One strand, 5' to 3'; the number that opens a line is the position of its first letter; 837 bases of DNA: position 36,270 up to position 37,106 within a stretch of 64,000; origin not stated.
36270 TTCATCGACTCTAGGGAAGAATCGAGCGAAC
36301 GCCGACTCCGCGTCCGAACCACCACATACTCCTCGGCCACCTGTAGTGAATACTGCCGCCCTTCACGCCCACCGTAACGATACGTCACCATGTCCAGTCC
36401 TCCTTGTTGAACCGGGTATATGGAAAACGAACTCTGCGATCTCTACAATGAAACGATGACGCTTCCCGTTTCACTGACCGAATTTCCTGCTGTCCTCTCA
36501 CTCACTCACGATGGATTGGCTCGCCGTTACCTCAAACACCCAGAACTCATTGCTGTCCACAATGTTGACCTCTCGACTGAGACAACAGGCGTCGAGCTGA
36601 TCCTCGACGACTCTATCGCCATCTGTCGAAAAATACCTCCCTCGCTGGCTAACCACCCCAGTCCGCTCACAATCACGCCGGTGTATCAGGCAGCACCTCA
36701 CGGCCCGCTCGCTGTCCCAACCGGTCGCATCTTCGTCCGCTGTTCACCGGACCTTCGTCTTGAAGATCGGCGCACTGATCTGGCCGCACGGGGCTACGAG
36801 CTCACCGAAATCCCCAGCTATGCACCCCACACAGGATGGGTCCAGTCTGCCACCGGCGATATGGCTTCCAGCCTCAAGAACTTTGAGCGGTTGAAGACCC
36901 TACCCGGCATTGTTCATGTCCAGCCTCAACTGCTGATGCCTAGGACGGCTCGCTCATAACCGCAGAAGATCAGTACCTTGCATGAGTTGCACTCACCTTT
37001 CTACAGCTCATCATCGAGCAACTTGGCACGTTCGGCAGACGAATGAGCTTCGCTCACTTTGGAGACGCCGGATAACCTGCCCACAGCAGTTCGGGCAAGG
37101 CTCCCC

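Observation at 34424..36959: Cytoplasmic subtilisin-P-domain protease head-to-head with a free-standing copy of its own pro-domain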

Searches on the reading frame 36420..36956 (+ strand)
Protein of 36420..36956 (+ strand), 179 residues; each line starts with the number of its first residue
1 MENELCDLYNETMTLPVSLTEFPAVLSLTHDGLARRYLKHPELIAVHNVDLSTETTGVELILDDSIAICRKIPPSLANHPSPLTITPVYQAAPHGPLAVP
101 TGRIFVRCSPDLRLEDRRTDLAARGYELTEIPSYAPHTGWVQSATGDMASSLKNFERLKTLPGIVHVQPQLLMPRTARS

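Call 4: search_protein_families(library=pfam, proteins=[window:36420-36956:+], max_evalue=1)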
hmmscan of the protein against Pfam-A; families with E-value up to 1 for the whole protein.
window:36420-36956:+ (179 aa): 0 families

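Call 5: search_protein_families(library=ncbifam, proteins=[window:36420-36956:+], max_evalue=1)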
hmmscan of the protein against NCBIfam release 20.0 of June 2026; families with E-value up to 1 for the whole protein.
window:36420-36956:+ (179 aa): 0 families

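Call 6: search_protein_families(library=padloc, proteins=[window:36420-36956:+], max_evalue=1)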
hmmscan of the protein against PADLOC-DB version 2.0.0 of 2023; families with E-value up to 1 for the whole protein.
window:36420-36956:+ (179 aa): 0 families
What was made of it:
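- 36456..36959 (+): All1380-family small protein (167 aa from Met13; the ORF opens at 36420). It has no Pfam, NCBIfam or PADLOC family. No family hits (calls 4-6).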

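Call 7: find_homologous_proteins(query=window:36420-36956:+, max_evalue=0.01)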
Query window:36420-36956:+ (179 aa): 17 proteins with E <= 0.01 among 146 candidates.
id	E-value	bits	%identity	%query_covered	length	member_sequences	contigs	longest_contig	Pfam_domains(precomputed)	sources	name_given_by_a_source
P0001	6.3e-115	399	100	100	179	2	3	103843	-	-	-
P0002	3.2e-83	296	79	93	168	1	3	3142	-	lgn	-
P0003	2.0e-76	273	76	93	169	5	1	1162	-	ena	-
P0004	4.6e-75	269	75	93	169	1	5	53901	-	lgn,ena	-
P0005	1.1e-46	177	53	93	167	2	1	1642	-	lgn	-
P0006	2.1e-43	166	51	90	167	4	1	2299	-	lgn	-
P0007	3.0e-41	159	51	89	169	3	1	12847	-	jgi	-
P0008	7.3e-40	154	49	90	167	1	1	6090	-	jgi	jgi:hypothetical protein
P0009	6.1e-36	142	46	89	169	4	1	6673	-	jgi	jgi:hypothetical protein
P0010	7.2e-36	141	47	89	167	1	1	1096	-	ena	-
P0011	2.8e-35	139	49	80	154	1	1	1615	-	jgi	jgi:hypothetical protein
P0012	9.6e-35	138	49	80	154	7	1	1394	-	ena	-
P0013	3.2e-34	136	48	80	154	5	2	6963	-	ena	-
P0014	8.8e-34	135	49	80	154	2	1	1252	-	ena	-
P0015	3.7e-33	133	60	56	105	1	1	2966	-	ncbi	-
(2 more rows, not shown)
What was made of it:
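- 36456..36959 (+): 17 close homologues (call 7).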

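Call 8: find_encoding_contigs(protein=P0004, flank=8000, max_places=3)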
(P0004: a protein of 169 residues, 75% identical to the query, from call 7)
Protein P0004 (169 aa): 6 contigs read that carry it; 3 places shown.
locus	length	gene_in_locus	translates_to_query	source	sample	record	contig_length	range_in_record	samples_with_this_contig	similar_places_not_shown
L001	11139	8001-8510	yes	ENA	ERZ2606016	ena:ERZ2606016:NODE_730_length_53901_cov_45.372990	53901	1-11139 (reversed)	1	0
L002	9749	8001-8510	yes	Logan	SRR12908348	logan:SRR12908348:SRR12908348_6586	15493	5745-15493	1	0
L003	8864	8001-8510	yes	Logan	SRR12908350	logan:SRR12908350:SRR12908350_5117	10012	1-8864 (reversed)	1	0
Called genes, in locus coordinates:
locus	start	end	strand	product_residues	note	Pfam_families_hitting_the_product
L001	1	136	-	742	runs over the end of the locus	PF03971:IDH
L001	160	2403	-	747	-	PF00330:Aconitase, PF00694:Aconitase_C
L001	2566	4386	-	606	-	PF02629:CoA_binding (weak), PF00549:Ligase_CoA, PF00285:Citrate_synt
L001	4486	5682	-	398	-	PF08442:ATP-grasp_2, PF13549:ATP-grasp_5 (faint), PF24948:Citrate_synth_N, PF16114:Citrate_bind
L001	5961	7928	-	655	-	PF00082:Peptidase_S8, PF01483:P_proprotein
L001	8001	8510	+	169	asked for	-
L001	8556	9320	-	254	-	PF01149:Fapy_DNA_glyco, PF06831:H2TH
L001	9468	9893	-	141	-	PF00782:DSPc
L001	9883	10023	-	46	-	-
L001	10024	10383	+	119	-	PF23250:zf_DPOE_2 (faint)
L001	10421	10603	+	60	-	-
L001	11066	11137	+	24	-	?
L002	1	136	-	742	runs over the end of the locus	PF03971:IDH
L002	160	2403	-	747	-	PF00330:Aconitase, PF00694:Aconitase_C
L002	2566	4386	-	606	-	PF02629:CoA_binding (weak), PF00549:Ligase_CoA, PF00285:Citrate_synt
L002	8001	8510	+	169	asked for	-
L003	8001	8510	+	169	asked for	-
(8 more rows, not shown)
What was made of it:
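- Checked: The flanking aclB-like and mutM genes are confirmed through the Pfam annotation of the near-identical locus L001 (call 8).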

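Call 9: find_encoding_contigs(protein=P0007, flank=8000, max_places=3)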
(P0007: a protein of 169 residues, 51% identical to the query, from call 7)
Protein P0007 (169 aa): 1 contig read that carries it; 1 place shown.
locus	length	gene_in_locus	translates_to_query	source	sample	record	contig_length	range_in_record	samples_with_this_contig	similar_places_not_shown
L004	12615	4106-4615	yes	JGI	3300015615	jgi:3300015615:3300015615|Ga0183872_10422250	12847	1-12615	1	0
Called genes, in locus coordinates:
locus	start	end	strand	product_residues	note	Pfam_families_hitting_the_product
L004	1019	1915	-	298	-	PF01510:Amidase_2, PF08239:SH3_3 (weak)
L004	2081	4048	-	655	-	PF00082:Peptidase_S8, PF01483:P_proprotein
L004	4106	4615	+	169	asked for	-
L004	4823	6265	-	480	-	PF20129:DUF6519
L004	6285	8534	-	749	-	-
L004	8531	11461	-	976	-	-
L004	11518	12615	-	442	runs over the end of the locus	?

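Call 10: find_encoding_contigs(protein=P0009, flank=8000, max_places=3)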
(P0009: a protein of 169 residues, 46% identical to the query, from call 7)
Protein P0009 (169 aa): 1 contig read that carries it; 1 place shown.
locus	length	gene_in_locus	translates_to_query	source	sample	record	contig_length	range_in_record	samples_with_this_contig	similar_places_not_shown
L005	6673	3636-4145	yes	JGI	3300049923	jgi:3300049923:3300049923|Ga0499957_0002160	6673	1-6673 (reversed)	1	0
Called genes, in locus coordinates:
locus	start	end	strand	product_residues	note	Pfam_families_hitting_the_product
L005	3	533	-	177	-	?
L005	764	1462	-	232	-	PF01476:LysM, PF02557:VanY, PF13539:Peptidase_M15_4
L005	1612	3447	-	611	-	PF00082:Peptidase_S8, PF01483:P_proprotein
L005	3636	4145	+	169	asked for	-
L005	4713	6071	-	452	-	PF20129:DUF6519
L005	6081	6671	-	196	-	?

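Call 29: search_solved_structures(query=A1, max_evalue=10, show_alignments=2)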
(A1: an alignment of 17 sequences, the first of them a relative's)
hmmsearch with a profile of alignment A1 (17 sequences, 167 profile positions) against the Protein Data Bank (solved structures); distinct sequences matched with E-value up to 10: 0.
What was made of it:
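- Tried and rejected: A profile search of PDB sequences with the small family gave no hits at E<=10 (call 29).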

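Call 30: predict_structure(alignment_id=A1)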
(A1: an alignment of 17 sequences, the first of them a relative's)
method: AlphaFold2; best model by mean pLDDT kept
length: 179 residues; sequences in the alignment: 17
mean_pLDDT: 81.6   pTM: 0.73
mean pLDDT of the five models: 81.6, 79.0, 56.0, 55.2, 43.9
residues with pLDDT >= 90: 60; 70-90: 95; 50-70: 7; < 50: 17
segments of 3 or more residues with pLDDT < 50: 1-14, 177-179
pLDDT, mean of each block of 10 residues (from residue 1): 42 55 81 84 89 89 86 85 88 83 91 93 92 91 83 82 90 65
secondary structure, 60 per line:
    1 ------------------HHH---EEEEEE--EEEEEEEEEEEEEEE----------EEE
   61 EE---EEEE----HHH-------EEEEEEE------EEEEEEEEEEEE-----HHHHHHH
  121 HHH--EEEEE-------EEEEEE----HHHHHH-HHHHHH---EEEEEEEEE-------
elements in order: E25-30 E33-47 E58-62 E66-69 E84-90 E97-108 H114-123 E126-130 E138-143 H148-153 H155-160 E164-172
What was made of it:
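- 36492..36689 (+): Small-protein N-terminal all-beta domain (aa 25-90 in 179-aa numbering), function unknown. AF2 strands 25-30, 33-47, 58-62, 66-69, 84-90, pLDDT 81-89 (call 30).
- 36699..36953 (+): Small-protein C-terminal pro-domain copy (aa 94-178), ending ...EPQ-LLMPRTA-R178, followed by one Ser and the stop codon. Fold beta-alpha-beta-beta-alpha-beta (call 30).
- On Stand-alone subtilase pro-peptide-like inhibitor/chaperone (I9-like; ORF2-like): AF2 model pLDDT 81.6 (call 30).
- The AF2 model (pLDDT 81.6) is beta-alpha-beta-beta-alpha-beta (call 30).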

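Call 31: search_protein_representatives(alignment_id=A1)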
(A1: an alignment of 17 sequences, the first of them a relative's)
Query: 17 sequences, 167 profile positions. Proteins with E-value up to 0.001 (for the whole library): 525; up to 1e-10: 445; up to 1e-30: 48. The best 150 are listed.
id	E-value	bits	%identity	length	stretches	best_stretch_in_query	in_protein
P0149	1.1e-80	285.3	-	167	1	1-167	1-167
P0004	6.0e-77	273.2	-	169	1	1-167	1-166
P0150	2.8e-46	173.4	-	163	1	6-167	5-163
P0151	2.4e-45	170.4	-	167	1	2-167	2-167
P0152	1.7e-43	164.4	-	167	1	2-167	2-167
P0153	1.8e-42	161.1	-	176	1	1-162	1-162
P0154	3.4e-42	160.1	-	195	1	1-163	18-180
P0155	4.1e-42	159.9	-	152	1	18-167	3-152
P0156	4.4e-42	159.8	-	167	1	2-165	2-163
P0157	9.2e-40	152.2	-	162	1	16-166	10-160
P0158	1.2e-38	148.7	-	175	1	2-162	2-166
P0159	1.5e-38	148.3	-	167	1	3-167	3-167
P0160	5.2e-38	146.5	-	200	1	7-167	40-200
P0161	7.2e-38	146.1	-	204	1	6-166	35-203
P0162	1.4e-37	145.1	-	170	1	3-163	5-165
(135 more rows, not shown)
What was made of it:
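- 36456..36959 (+): 525 clusters at 50% identity with E<=1e-3, nearly all of the 150 listed about 160-175 aa (call 31).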

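Call 35: fold_search(model_id=the predicted structure, library=pdb)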
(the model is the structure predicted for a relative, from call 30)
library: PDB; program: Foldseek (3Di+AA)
matches with E <= 10: 953; with E <= 0.001: 0
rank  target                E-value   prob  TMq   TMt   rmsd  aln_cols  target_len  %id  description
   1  5ifn_B                2.6e-03  0.95  0.28  0.22  11.7       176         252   19  Human PSPC1 Homodimer (released 2017-08-09)
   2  7pu5_A                5.9e-03  0.87  0.29  0.23  12.2       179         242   14  Structure of SFPQ-NONO complex (released 2022-03-16)
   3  4wii_B                6.6e-03  0.91  0.30  0.23  11.6       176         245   14  HUMAN SPLICING FACTOR, CONSTRUCT 3 (released 2015-04-01)
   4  9gni_CA               6.6e-03  0.91  0.28  0.19  11.9       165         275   16  NONO/SFPQ filament: composite structure (released 2025-09-17)
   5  4cq1_A                7.0e-03  0.85  0.27  0.26  12.3       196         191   13  Crystal structure of the neuronal isoform of PTB (released 2014-02-19)
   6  7sp0_A                7.0e-03  0.75  0.26  0.19  13.3       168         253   12  Crystal structure of human SFPQ L534I mutant in complex with zinc (released 2022-10-12)
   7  3wqb_B                9.9e-03  1.00  0.38  0.64   3.1        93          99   13  Crystal structure of aeromonas sobria serine protease (ASP) and the chaperone (ORF2) complex (released 2015-03-25)
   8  9qxz_D                1.1e-02  0.66  0.27  0.22  14.7       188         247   14  Structure of human NONO bound to (R)-SKBG-1 in p212121 (released 2025-12-17)
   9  6wmz_C                1.1e-02  0.82  0.29  0.19  12.6       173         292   15  Crystal structure of human SFPQ/NONO complex (released 2021-04-28)
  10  6wmz_D                1.2e-02  0.72  0.30  0.23  15.3       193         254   12  Crystal structure of human SFPQ/NONO complex (released 2021-04-28)
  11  7uk1_A                1.3e-02  0.82  0.29  0.22  12.0       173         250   15  Complex Structure of Human Polypyrimidine Splicing Factor (PSF/SFPQ) with Murine Virus-like 30S Transcript-1 (VS30-1)  (released 2022-09-21)
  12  9qzl_B                1.3e-02  0.66  0.27  0.22  14.2       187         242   16  Structure of NONO bound to (R)-SKBG-1 in P43212 (released 2025-12-17)
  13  6owj_B                1.4e-02  0.84  0.29  0.23  11.7       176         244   15  Zn-mediated polymerization of human SFPQ (released 2020-02-05)
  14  7pu5_H                1.4e-02  0.80  0.29  0.23  11.9       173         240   15  Structure of SFPQ-NONO complex (released 2022-03-16)
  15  5ifm_F                1.4e-02  0.80  0.29  0.22  12.1       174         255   16  Human NONO (p54nrb) Homodimer (released 2016-11-09)
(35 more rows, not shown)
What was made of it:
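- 36699..36953 (+): Foldseek hits 3wqb_B ORF2 and 9fid_D PC1/3 prodomain, both probability 1.00 (call 35).
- On Stand-alone subtilase pro-peptide-like inhibitor/chaperone (I9-like; ORF2-like): Foldseek probability 1.00 to 3wqb_B and 9fid_D/E/F (call 35).
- Foldseek probability 1.00 to ORF2 in the ASP-ORF2 complex (3wqb_B, TMt 0.64) and to the PC1/3 prodomain on furin (9fid_D, TMt 0.79) (call 35).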

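Call 46: search_protein_families(library=pfam, alignment_id=A5, max_evalue=1)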
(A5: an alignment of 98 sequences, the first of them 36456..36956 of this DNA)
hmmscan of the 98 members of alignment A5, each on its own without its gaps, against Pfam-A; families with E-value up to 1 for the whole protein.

A. member 1, window:36456-36956:+ (167 aa): 0 families

B. families by the number of members that match (of 98 scanned): 18 families
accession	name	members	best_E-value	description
PF22148.1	Fervidolysin_NPro-like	9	0.0069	Fervidolysin N-terminal prodomain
PF18603.7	LAL_C2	4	0.0045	L-amino acid ligase C-terminal domain 2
PF21860.1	Replitron_C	2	0.041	Replitron, C-terminal domain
PF24254.1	DUF7455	1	0.0037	Domain of unknown function (DUF7455)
PF04229.20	GrpB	1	0.008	GrpB protein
PF20135.4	DUF6525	1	0.032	Family of unknown function (DUF6525)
PF14044.11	NETI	1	0.049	NETI protein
PF02911.23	Formyl_trans_C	1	0.052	Formyl transferase, C-terminal domain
PF02579.22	Nitro_FeMo-Co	1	0.06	Dinitrogenase iron-molybdenum cofactor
PF06757.18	Ins_allergen_rp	1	0.081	Insect allergen related repeat, nitrile-specifier detoxification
PF17660.6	BTRD1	1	0.086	Polyglycine hydrolase-like, structural repeat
PF01709.26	Transcrip_reg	1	0.12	TACO1/YebC second and third domain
PF18454.7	Mtd_N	1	0.13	Major tropism determinant N-terminal domain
PF12500.13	TRSP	1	0.14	TRSP domain C terminus to PRTase_2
PF18492.6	ORF_2_N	1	0.17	Open reading frame 2 N-terminal domain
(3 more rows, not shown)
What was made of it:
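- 9 of 98 family members weakly hit Pfam Fervidolysin_NPro-like (call 46).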

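Call 47: find_related_loci(query=A3, collection=genome_contigs, flank=4000)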
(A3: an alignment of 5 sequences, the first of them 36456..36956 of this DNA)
Query A3 (167 aa) in genome_contigs; peptide patterns used: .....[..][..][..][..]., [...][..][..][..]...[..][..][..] (x = any residue, [..] = any of these).
183 stretches matched a pattern; 145 encode a relative of the query (tblastn E <= 1e-3); the best 80 are kept; 80 distinct loci.
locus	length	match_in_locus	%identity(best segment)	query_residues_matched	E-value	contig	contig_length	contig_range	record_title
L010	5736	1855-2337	50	8-167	2e-47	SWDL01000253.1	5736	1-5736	MAG: Nitrospira sp. isolate RSF151 Nitrospira_sp_RSF151_405, whole genome shotgun sequence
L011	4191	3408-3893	38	7-167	1e-29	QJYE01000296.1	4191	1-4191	MAG: Nitrospirae bacterium isolate SZUA-312 scaffold_284008, whole genome shotgun sequence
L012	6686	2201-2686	35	6-166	3e-29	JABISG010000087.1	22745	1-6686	MAG: Planctomycetaceae bacterium isolate SI072_bin183 k141_351811, whole genome shotgun sequence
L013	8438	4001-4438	36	23-166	6e-28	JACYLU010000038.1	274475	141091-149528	MAG: Synechococcales cyanobacterium C42_A2020_086 NODE_148_length_274475_cov_83.231568, whole genome shotgun sequence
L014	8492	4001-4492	31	7-166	1e-27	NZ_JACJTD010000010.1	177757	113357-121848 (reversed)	Nostoc foliaceum FACHB-393 contig10, whole genome shotgun sequence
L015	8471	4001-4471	36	7-162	1e-27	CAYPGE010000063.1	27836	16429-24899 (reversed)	MAG TPA_asm: uncultured Pirellulaceae bacterium isolate binchicken_co111_480 genome assembly, contig: NODE_3355_length_2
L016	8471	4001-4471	37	8-166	2e-27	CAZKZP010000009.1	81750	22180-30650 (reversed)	MAG TPA_asm: uncultured Chromatiales bacterium isolate SRP124282_co10_80 genome assembly, contig: NODE_12_length_81750_c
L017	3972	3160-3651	33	7-166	2e-26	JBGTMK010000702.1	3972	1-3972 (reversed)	MAG: Nostoc sp. isolate JTS-RE360 k141_321871, whole genome shotgun sequence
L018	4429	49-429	39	40-166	5e-26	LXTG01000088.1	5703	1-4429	MAG: candidate division NC10 bacterium SPGG6 218, whole genome shotgun sequence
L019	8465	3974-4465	34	7-166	8e-26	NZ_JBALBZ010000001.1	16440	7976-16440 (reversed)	MAG: Nostoc sp. isolate P10246 bin 10 NODE_1349_length_16440_cov_98.584093, whole genome shotgun sequence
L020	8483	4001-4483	35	7-166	8e-26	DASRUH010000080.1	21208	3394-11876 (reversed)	MAG TPA_asm: Candidatus Methylomirabilis sp. isolate SMAG_U7959 k141_1011615, whole genome shotgun sequence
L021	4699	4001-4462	31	7-163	2e-25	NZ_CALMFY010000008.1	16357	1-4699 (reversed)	MAG: uncultured Nostoc sp. isolate SRR13685151_bin.36_CONCOCT_v1.1_MAG NODE_158_length_16357_cov_14.458042, whole genome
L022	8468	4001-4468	33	7-166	5e-25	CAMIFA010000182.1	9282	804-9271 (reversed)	MAG: uncultured cyanobacterium isolate 5VxgWvZHuo_bin.2.MAG genome assembly, contig: NODE_224_length_9282_cov_6.013764,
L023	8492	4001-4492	33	7-166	6e-25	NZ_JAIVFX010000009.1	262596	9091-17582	Nostoc sp. XA010 NODE_9_length_262596_cov_77.740369, whole genome shotgun sequence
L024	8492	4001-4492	32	7-166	6e-25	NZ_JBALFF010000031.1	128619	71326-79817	MAG: Nostoc sp. isolate P9639 bin 5 NODE_13_length_128619_cov_74.089594, whole genome shotgun sequence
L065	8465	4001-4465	32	7-166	1e-22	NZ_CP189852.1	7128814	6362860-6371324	Aliinostoc sp. HNIBRCY26 chromosome, complete genome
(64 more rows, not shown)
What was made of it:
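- Tried and rejected: It was repeated with the 5-sequence alignment (call 47).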
